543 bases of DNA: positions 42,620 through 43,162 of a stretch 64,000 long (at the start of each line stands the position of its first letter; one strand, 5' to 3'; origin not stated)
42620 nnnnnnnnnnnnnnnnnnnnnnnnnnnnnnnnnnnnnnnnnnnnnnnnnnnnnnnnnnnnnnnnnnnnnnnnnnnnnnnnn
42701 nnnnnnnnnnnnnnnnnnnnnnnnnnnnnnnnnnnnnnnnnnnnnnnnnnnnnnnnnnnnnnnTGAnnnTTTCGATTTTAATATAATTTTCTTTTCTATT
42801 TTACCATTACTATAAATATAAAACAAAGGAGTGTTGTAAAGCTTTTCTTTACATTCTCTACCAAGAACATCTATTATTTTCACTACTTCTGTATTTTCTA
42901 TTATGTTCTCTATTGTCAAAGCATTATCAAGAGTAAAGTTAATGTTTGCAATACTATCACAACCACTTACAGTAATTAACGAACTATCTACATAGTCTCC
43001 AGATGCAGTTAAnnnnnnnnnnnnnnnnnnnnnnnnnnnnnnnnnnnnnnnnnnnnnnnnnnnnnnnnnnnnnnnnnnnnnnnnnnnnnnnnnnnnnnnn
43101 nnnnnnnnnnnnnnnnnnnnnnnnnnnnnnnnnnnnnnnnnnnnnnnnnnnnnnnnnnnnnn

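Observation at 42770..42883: Compact C-terminal tag of about 36 aa shared by three modular secreted proteins, a possible minimal T9SS sorting signal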

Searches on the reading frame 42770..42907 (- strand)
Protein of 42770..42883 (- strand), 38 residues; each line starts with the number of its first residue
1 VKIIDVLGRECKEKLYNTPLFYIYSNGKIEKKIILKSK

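Call 7: search_protein_families(library=ncbifam, proteins=[window:42770-42883:-], max_evalue=10)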
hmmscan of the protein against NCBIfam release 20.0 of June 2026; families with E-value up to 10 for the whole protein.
seq(38 aa): 0 families

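Call 8: search_protein_families(library=pfam, proteins=[window:42770-42883:-], max_evalue=10)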
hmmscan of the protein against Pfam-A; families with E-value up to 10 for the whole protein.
seq(38 aa): 0 families

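Call 17: find_homologous_proteins(query=A5, max_evalue=10)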
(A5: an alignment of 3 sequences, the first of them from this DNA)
Query A5 (3 sequences) (46 aa, profile of the alignment): 214 proteins with E <= 10 among 220 candidates; the best 120 are listed.
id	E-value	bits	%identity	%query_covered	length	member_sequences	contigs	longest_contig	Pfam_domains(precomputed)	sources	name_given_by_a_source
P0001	2.4e-20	90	60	76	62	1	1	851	-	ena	-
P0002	1.8e-18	83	58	87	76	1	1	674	-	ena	-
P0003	7.6e-18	82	63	87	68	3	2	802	-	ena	-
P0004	1.2e-17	81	61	89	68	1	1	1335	-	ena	-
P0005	1.5e-17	81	57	80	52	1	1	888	-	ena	-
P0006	3.1e-17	80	63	83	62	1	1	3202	-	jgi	jgi:hypothetical protein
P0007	3.7e-17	79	60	87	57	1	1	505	-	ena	-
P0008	4.9e-17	79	64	91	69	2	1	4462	-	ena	-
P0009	5.8e-17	79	57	91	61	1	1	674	-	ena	-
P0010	5.8e-17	79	53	87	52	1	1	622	-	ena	-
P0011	1.1e-16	78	55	87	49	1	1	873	-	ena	-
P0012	1.1e-16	78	59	80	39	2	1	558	-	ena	-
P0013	1.2e-16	78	59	80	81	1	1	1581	-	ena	-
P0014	1.2e-16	78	55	87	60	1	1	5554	-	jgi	-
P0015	1.4e-16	77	61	96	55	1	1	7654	-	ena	-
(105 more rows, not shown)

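Call 22: find_related_loci(query=A6, collection=genome_contigs, flank=10000)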
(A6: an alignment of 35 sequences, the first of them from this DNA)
Query A6 (46 aa) in genome_contigs; peptide patterns used: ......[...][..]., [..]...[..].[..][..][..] (x = any residue, [..] = any of these).
571 stretches matched a pattern; 380 encode a relative of the query (tblastn E <= 1e-3); the best 80 are kept; 80 distinct loci.
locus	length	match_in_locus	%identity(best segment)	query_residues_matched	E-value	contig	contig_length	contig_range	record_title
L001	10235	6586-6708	69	3-44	2e-14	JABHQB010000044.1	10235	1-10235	MAG: Flavobacteriales bacterium isolate SI037S4_bin7 k141_536526, whole genome shotgun sequence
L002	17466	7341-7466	62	3-44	2e-14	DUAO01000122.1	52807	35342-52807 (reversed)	MAG TPA_asm: Flavobacteriales bacterium isolate UWMA-0277 NODE_938_length_52807_cov_0.290013, whole genome shotgun seque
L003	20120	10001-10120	60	5-44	1e-13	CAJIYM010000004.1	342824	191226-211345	MAG: uncultured Flavobacteriales bacterium isolate FRAM18_bin188 genome assembly, contig: FRAM18_bin188-4, whole genome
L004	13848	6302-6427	60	3-44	2e-13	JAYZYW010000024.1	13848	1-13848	MAG: Bacteroidota bacterium isolate XB_MAG62 DB_MAG62_0024, whole genome shotgun sequence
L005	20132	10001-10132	57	1-44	1e-13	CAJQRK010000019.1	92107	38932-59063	MAG: uncultured Flavobacteriales bacterium isolate RIS_SAG_09 genome assembly, contig: c_000000000659, whole genome shot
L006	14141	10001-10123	64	3-44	2e-13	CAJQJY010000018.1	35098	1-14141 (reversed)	MAG: uncultured Flavobacteriales bacterium isolate 0.2_20180511_Bin_162_sub_1 genome assembly, contig: c_000000001358, w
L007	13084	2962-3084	64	3-44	2e-13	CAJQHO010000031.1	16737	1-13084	MAG: uncultured Flavobacteriales bacterium isolate 0.2_20180403_Bin_130_1 genome assembly, contig: c_000000003742, whole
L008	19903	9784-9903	56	4-44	1e-12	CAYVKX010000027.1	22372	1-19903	MAG TPA_asm: uncultured Weeksellaceae bacterium isolate binchicken_co147_332 genome assembly, contig: NODE_7767_length_2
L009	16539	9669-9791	62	3-44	3e-12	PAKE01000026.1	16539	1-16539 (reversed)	MAG: Flavobacteriales bacterium isolate SAT77 9369, whole genome shotgun sequence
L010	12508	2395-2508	60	5-44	9e-12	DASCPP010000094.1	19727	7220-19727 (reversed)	MAG TPA_asm: Flavobacteriales bacterium isolate Fu_MAG_49 c_000001110022, whole genome shotgun sequence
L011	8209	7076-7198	51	4-44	1e-11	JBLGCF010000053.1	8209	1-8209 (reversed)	MAG: Thalassomonas sp. isolate 3300055174_48 Ga0535679_0006182, whole genome shotgun sequence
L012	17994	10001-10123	60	3-44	6e-12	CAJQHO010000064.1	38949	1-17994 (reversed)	MAG: uncultured Flavobacteriales bacterium isolate 0.2_20180403_Bin_130_1 genome assembly, contig: c_000000000767, whole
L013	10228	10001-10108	62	8-44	1e-11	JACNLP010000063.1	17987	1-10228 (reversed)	MAG: Flavobacteriales bacterium isolate NIOZ-UU86 NIOZ-UU_NODE_3840_length_17987_cov_19.0975, whole genome shotgun seque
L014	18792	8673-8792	54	4-44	1e-11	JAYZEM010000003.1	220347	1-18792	MAG: Bacteroidota bacterium isolate XB_MAG142 DB_MAG142_0003, whole genome shotgun sequence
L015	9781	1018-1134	58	4-43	1e-11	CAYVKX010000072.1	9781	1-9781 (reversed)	MAG TPA_asm: uncultured Weeksellaceae bacterium isolate binchicken_co147_332 genome assembly, contig: NODE_20522_length_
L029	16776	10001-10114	64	6-44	3e-11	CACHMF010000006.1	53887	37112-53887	uncultured Bacteroidetes bacterium isolate AG-426-M20 genome assembly, contig: AG-426-M20_NODE_6, whole genome shotgun s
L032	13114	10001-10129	57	1-44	5e-11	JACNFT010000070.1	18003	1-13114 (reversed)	MAG: Cryomorphaceae bacterium isolate NIOZ-UU109 NIOZ-UU_NODE_3836_length_18003_cov_12.7915, whole genome shotgun sequen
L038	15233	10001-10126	53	2-44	1e-10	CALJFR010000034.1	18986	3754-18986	MAG: uncultured Flavobacteriales bacterium isolate S3_Bin_METABAT__53_1 genome assembly, contig: c_000000673142, whole g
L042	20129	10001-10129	49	1-44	1e-10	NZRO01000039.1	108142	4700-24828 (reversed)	MAG: Flavobacteriales bacterium isolate EAC33 78980, whole genome shotgun sequence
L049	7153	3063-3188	53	2-44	1e-10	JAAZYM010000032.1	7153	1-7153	MAG: Flavobacteriales bacterium isolate bin57o c_000002277182, whole genome shotgun sequence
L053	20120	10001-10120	54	4-44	2e-10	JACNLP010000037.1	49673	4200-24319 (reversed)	MAG: Flavobacteriales bacterium isolate NIOZ-UU86 NIOZ-UU_NODE_656_length_49673_cov_16.188, whole genome shotgun sequenc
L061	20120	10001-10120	56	3-43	3e-10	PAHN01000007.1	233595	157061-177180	MAG: Flavobacteriales bacterium isolate NAT179 42641, whole genome shotgun sequence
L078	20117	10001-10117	55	5-44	4e-10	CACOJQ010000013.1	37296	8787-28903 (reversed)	MAG: uncultured Bacteroidetes bacterium isolate AH-321-K21 genome assembly, contig: AH-321-K21_NODE_13, whole genome sho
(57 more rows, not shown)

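Call 25: search_protein_representatives(alignment_id=A6)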
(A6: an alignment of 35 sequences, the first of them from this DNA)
Query: 35 sequences, 45 profile positions. Proteins with E-value up to 0.001 (for the whole library): 3401; up to 1e-10: 1407; up to 1e-30: 0. The best 150 are listed.
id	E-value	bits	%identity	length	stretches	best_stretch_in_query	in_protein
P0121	1.6e-20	88.6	-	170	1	2-45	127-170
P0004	2.2e-20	88.1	-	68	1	4-45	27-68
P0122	2.3e-20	88.0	-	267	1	2-45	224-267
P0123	2.3e-20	88.0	-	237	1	3-45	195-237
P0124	3.6e-20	87.4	-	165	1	2-45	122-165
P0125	3.9e-20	87.3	-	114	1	2-45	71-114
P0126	6.3e-20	86.6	-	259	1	4-45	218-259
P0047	6.5e-20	86.6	-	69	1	4-45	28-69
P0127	6.9e-20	86.5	-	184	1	2-45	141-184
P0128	7.6e-20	86.4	-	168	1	3-45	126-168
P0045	8.2e-20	86.3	-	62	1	5-45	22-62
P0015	9.9e-20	86.0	-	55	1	5-45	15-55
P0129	1.0e-19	86.0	-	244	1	2-45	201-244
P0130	1.0e-19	86.0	-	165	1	2-45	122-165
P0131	1.0e-19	85.9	-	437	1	4-45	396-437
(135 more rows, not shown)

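Call 42: search_protein_families(library=pfam, alignment_id=A8, max_evalue=0.001)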
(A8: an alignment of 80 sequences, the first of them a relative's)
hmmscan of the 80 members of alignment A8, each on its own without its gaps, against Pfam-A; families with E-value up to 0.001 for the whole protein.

A. member 1, P0121 (170 aa): 0 families

B. families by the number of members that match (of 80 scanned): 29 families (the first 25 are shown)
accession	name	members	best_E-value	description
PF12799.13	LRR_4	12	1.6e-28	Leucine Rich repeats (2 copies)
PF13573.12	SprB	12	8.2e-27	SprB repeat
PF23952.1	LRR_EndoS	7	1.6e-05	Endo-beta-N-acetylglucosaminidase EndoS LRR domain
PF18911.6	PKD_4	4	4.4e-15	PKD domain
PF00801.26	PKD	4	9.4e-07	PKD domain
PF00127.26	Copper-bind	3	2.9e-08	Copper binding proteins, plastocyanin/azurin family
PF01379.25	Porphobil_deam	1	5e-46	Porphobilinogen deaminase, dipyromethane cofactor binding domain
PF11551.14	Omp28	1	1.8e-19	Outer membrane protein Omp28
PF11790.14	Glyco_hydro_cc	1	3.7e-15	Glycosyl hydrolase catalytic core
PF13688.12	Reprolysin_5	1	1.5e-12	Metallo-peptidase family M12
PF07603.17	Lcl_C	1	1.9e-12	Lcl C-terminal domain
PF05658.19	YadA_head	1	5.2e-12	YadA head domain repeat (2 copies)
PF13582.12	Reprolysin_3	1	5.7e-11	Metallo-peptidase family M12B Reprolysin-like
PF13583.11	Reprolysin_4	1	1.3e-06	Metallo-peptidase family M12B Reprolysin-like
PF17164.10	DUF5122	1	3.3e-06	Domain of unknown function (DUF5122) beta-propeller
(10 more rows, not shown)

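Call 43: search_protein_families(library=ncbifam, alignment_id=A8, max_evalue=0.1)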
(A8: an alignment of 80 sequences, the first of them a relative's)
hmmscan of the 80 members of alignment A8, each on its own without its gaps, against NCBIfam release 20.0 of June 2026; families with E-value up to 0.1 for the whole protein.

A. member 1, P0121 (170 aa): 2 families
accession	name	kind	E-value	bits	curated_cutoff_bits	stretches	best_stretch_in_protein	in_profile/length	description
NF052318.1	T9SS_sortase_N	equivalog_domain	0.061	13.4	40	1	1-63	1-67/140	type IX secretion system sortase PorU, long form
NF008475.0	PRK11372.1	equivalog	0.085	12.9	168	0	1-70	3-76/109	C-type lysozyme inhibitor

B. families by the number of members that match (of 80 scanned): 58 families (the first 25 are shown)
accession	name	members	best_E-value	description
NF033187.0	internalin_J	18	8.6e-100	class 1 internalin InlJ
NF011897.0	PRK15370.1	10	2.4e-18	SPI-1 type III secretion system effector E3 ubiquitin transferase SlrP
NF047494.1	Lepto_SBBP_lipo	5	6.4e-21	SBBP repeat beta-propeller lipoprotein, LipL53 family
NF011917.0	PRK15387.1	3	6.4e-11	type III secretion system effector E3 ubiquitin transferase SspH2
TIGR02656.1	cyanin_plasto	3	1.1e-09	plastocyanin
TIGR03102.1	halo_cynanin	3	2.5e-07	halocyanin domain-containing protein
TIGR02375.1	pseudoazurin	3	5.2e-07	pseudoazurin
NF058548.1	BT_4411_fam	3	0.00017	BT4411 family hyaluronic acid-binding protein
NF033190.2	inl_like_NEAT_1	3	0.002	NEAT domain-containing leucine-rich repeat protein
NF033186.1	internalin_K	2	0.00025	class 1 internalin InlK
TIGR04183.1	Por_Secre_tail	2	0.0046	T9SS type A sorting domain-containing protein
TIGR02608.1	delta_60_rpt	2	0.0076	delta-60 repeat domain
TIGR00212.1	hemC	1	3e-44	hydroxymethylbilane synthase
NF002202.0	PRK01066.1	1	2.5e-29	hydroxymethylbilane synthase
NF033782.1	lipoprot_Omp28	1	1.9e-25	Omp28 family outer membrane lipoprotein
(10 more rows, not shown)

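Call 59: search_protein_families(library=pfam, proteins=[L032:10133-10909:+, L029:3710-4567:+, L038:12178-12609:+, L049:1003-1443:-, L032:10913-12352:+, L053:5315-5761:+, L042:10156-10623:-, L078:10534-11802:+, L061:16340-17590:+], max_evalue=0.001)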
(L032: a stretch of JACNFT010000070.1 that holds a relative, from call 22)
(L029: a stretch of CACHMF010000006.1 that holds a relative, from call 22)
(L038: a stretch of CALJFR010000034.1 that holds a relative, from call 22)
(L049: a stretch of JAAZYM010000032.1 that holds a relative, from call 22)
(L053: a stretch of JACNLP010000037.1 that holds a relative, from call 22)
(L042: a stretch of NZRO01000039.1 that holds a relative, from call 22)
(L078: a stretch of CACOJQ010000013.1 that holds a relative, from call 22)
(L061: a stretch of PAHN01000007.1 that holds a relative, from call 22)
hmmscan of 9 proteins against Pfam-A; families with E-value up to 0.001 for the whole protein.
L032:10133-10909:+ (259 aa): 2 families
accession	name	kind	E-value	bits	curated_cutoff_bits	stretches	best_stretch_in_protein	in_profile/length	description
PF13561.12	adh_short_C2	-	7.1e-38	130.9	27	1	16-255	5-235/236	Enoyl-(Acyl carrier protein) reductase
PF00106.31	adh_short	-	9.5e-32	110.5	26.6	1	8-196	1-191/195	short chain dehydrogenase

L029:3710-4567:+ (286 aa): 0 families

L038:12178-12609:+ (144 aa): 0 families

L049:1003-1443:- (147 aa): 1 family
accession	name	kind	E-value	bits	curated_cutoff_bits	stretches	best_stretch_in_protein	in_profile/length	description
PF01641.26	SelR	-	1.4e-43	148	24.9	1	30-143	1-115/116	SelR domain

L032:10913-12352:+ (480 aa): 1 family
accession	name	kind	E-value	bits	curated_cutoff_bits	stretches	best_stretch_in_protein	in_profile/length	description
PF00171.27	Aldedh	-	2.4e-173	577.4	23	1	16-476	5-461/461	Aldehyde dehydrogenase family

L053:5315-5761:+ (149 aa): 0 families

L042:10156-10623:- (156 aa): 3 families
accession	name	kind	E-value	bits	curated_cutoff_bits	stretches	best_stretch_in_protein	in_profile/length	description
PF00583.31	Acetyltransf_1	-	1.1e-15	58.3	20.7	1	41-133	24-113/116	Acetyltransferase (GNAT) family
PF13508.13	Acetyltransf_7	-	1.1e-10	42.1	27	1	52-134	4-80/84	Acetyltransferase (GNAT) domain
PF13673.13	Acetyltransf_10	-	9.4e-06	26.1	23.6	1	51-134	31-105/128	Acetyltransferase (GNAT) domain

L078:10534-11802:+ (423 aa): 2 families
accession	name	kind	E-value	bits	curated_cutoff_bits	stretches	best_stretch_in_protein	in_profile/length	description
PF05222.21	AlaDh_PNT_N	-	1.1e-18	68.2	30.4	1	28-159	1-135/136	Alanine dehydrogenase/PNT, N-terminal domain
PF01262.27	AlaDh_PNT_C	-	3.4e-05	23.8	23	1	270-388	80-184/214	Alanine dehydrogenase/PNT, C-terminal domain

L061:16340-17590:+ (417 aa): 2 families
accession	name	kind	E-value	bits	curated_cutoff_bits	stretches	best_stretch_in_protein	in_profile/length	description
PF07690.21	MFS_1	-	8.1e-30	104.3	33.4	1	20-365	2-342/347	Major Facilitator Superfamily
PF05977.19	MFS_3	-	8.1e-28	97.6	27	1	7-412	3-403/524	Transmembrane secretion effector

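Call 68: find_homologous_proteins(query=L053:7139-8278:+, max_evalue=1e-10)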
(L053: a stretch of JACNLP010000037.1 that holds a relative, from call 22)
Query L053:7139-8278:+ (380 aa): 580 proteins with E <= 1e-10 among 3779 candidates; the best 120 are listed.
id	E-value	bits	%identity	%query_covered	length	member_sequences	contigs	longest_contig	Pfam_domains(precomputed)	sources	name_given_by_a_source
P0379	5.7e-258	873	100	100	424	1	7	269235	-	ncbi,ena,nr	ncbi:MAG: redoxin domain-containing protein [Flavobacteriales bacterium]|nr:redoxin domain-containin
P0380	4.8e-203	692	78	100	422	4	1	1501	-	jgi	jgi:hypothetical protein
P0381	2.4e-201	687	77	100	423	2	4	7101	-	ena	-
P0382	4.5e-199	679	76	100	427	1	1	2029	-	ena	-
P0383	1.6e-198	677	76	100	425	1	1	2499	-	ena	-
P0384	1.5e-195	668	74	100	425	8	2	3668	-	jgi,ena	jgi:hypothetical protein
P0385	1.9e-195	667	75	100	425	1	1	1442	-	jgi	-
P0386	3.2e-193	660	74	100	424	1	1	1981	-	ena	-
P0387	2.6e-191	654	73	100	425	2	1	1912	-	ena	-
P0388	3.2e-191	653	74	100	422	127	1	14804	-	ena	-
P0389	8.6e-191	652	73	100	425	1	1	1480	-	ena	-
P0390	4.8e-190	650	73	100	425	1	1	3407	-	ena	-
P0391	1.1e-189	648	75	95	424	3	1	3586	-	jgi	jgi:hypothetical protein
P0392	2.7e-189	647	72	100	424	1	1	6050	-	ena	-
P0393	5.0e-189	646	75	95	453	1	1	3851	PF18962.8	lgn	-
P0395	6.5e-188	642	74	100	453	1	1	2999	PF18962.8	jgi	-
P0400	3.5e-186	637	72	100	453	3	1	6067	PF18962.8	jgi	jgi:hypothetical protein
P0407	4.4e-184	630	73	100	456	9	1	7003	PF18962.8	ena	-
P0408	4.8e-184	630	73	98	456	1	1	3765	PF18962.8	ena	-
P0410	1.5e-183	628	73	98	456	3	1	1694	PF18962.8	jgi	jgi:hypothetical protein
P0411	2.0e-183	628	72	98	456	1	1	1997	PF18962.8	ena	-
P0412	7.2e-183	626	73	95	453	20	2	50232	PF18962.8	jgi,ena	-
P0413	1.9e-182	624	70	100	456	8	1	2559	PF18962.8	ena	-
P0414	2.1e-182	624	70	100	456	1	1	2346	PF18962.8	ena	-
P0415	2.9e-182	624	73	98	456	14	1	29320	PF18962.8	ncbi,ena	-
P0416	3.0e-182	624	73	94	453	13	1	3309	PF18962.8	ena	-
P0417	4.6e-182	623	71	98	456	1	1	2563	PF18962.8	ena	-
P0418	1.1e-181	622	70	100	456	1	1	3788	PF18962.8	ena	-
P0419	1.1e-181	622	70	100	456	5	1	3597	PF18962.8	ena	-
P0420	1.3e-181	622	70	98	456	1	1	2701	PF18962.8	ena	-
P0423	2.6e-181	621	71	98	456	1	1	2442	PF18962.8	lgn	-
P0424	4.2e-181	620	70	100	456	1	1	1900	PF18962.8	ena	-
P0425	4.5e-181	620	71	98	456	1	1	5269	PF18962.8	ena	-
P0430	9.4e-181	619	71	98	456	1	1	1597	PF18962.8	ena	-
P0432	1.1e-180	619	71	98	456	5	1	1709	PF18962.8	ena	-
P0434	1.6e-180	618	69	99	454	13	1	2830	PF18962.8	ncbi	-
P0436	5.3e-180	616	71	100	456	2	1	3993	PF18962.8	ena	-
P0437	7.0e-180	616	70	99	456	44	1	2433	PF18962.8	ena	-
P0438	8.2e-180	616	70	100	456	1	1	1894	PF18962.8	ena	-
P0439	1.3e-179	615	71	98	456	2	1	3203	PF18962.8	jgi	-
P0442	8.6e-179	612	72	97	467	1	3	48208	PF18962.8,PF00578.28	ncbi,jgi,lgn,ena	-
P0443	1.1e-178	612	72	93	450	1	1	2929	PF18962.8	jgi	-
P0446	4.8e-178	610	71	96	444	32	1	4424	PF18962.8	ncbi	-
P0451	1.9e-175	601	70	96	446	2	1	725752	PF18962.8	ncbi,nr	ncbi:MAG: T9SS type A sorting domain-containing protein [Saprospiraceae bacterium]|nr:T9SS type A so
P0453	7.5e-175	599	70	98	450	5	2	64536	PF18962.8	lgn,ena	-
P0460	1.7e-173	595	70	98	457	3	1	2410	PF18962.8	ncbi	-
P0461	1.9e-173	595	68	98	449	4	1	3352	PF18962.8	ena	-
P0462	4.1e-173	594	69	98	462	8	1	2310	PF18962.8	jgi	jgi:hypothetical protein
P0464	9.5e-173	593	69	97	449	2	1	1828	PF18962.8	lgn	-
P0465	3.2e-171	588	66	98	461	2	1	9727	PF18962.8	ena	-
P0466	7.9e-171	586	69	97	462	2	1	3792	PF18962.8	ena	-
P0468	1.2e-170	586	69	98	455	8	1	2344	PF18962.8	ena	-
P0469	7.8e-169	580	68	97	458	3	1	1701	PF18962.8,PF00578.28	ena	-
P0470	8.4e-165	566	68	95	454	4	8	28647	PF18962.8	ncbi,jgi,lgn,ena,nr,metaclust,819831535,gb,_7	ncbi:MAG TPA: T9SS type A sorting domain-containing protein [Flavobacteriales bacterium]|nr:T9SS typ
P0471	1.4e-160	553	64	98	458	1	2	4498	PF18962.8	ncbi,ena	-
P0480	2.1e-109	384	67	59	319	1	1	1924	PF18962.8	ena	-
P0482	4.0e-105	370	66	63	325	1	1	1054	PF18962.8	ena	-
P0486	3.8e-85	304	66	52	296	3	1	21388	PF18962.8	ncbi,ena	-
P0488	6.0e-79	284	45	98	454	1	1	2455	PF18962.8,PF00837.23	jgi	jgi:hypothetical protein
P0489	6.6e-79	284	45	98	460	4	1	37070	PF18962.8,PF00837.23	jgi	-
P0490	7.8e-79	283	45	98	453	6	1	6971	PF18962.8,PF00837.23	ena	-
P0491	9.6e-77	277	44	98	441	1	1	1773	PF18962.8,PF00837.23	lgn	-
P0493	1.2e-75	273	45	94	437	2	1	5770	PF18962.8,PF00837.23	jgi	jgi:hypothetical protein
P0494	1.4e-75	273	43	98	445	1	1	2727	PF18962.8,PF00837.23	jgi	jgi:hypothetical protein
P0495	3.2e-75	272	43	98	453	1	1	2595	PF18962.8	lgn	-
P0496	2.1e-74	269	41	97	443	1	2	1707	PF18962.8,PF00837.23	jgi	jgi:hypothetical protein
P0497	7.0e-74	267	42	98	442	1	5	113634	PF18962.8,PF00837.23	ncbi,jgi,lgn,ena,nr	ncbi:MAG TPA: T9SS type A sorting domain-containing protein [Bacteroidia bacterium]|nr:T9SS type A s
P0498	1.1e-73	266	43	97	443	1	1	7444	PF18962.8,PF00837.23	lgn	-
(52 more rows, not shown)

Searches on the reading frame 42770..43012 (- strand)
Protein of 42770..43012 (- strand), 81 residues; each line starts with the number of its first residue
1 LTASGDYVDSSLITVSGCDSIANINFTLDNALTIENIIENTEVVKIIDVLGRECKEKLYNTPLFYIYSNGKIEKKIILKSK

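Call 7: search_protein_families(library=ncbifam, proteins=[window:42770-43012:-], max_evalue=10)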
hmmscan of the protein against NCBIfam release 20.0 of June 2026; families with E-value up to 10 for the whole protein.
seq(81 aa): 1 family
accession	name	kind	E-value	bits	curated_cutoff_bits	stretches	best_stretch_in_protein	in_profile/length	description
NF002327.0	PRK01286.1-2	equivalog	0.059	12.4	393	1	15-60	186-231/345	deoxyguanosinetriphosphate triphosphohydrolase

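Call 8: search_protein_families(library=pfam, proteins=[window:42770-43012:-], max_evalue=10)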
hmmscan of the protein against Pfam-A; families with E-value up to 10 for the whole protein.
seq(81 aa): 0 families
